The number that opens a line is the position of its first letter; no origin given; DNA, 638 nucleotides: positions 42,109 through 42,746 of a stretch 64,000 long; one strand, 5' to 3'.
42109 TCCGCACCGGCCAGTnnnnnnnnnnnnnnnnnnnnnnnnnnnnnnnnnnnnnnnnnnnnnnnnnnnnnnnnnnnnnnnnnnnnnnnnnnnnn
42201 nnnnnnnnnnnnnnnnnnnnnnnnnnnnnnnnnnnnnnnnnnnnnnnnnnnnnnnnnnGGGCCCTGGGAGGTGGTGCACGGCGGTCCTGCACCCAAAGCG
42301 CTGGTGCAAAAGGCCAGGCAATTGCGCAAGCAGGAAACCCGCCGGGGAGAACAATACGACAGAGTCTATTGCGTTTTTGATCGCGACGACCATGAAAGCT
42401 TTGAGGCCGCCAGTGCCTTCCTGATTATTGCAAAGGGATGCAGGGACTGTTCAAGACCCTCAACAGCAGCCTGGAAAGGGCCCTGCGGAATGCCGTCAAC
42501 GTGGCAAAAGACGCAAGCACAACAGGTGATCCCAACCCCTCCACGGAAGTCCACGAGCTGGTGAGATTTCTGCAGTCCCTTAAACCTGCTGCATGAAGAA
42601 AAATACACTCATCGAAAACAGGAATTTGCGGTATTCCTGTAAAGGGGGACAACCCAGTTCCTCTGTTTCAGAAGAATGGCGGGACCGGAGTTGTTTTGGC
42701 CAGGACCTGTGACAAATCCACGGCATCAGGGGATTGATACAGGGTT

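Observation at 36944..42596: A 5.15-kb block (tRNA-Val plus the tandem membrane-gene array) sits inside an rloB-like gene with almost no loss of target sequence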

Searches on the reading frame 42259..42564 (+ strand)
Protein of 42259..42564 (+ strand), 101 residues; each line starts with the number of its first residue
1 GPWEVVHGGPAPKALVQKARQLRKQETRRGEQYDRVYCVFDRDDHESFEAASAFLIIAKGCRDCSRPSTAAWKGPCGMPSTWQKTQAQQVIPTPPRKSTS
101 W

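Call 7: search_protein_families(library=pfam, proteins=[window:42259-42564:+], max_evalue=0.01)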
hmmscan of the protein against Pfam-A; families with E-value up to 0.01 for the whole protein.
window:42259-42564:+ (101 aa): 1 family
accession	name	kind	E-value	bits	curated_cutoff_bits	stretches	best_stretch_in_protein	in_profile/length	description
PF13707.11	RloB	-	3.6e-07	31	31.5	1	8-48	41-81/195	RloB-like protein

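Call 8: search_protein_families(library=ncbifam, proteins=[window:42259-42564:+], max_evalue=0.01)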
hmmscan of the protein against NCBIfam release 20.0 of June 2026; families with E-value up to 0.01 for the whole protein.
window:42259-42564:+ (101 aa): 0 families

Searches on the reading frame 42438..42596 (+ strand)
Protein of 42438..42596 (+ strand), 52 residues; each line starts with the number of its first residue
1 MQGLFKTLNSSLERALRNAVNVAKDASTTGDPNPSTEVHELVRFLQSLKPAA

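Call 7: search_protein_families(library=pfam, proteins=[window:42438-42596:+], max_evalue=0.01)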
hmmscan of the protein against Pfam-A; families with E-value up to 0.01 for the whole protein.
window:42438-42596:+ (52 aa): 1 family
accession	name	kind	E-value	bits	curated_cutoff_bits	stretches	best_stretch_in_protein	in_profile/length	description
PF13707.11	RloB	-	0.00092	19.9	31.5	1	8-45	158-195/195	RloB-like protein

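Call 8: search_protein_families(library=ncbifam, proteins=[window:42438-42596:+], max_evalue=0.01)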
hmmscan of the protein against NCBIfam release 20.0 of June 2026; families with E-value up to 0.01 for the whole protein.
window:42438-42596:+ (52 aa): 0 families
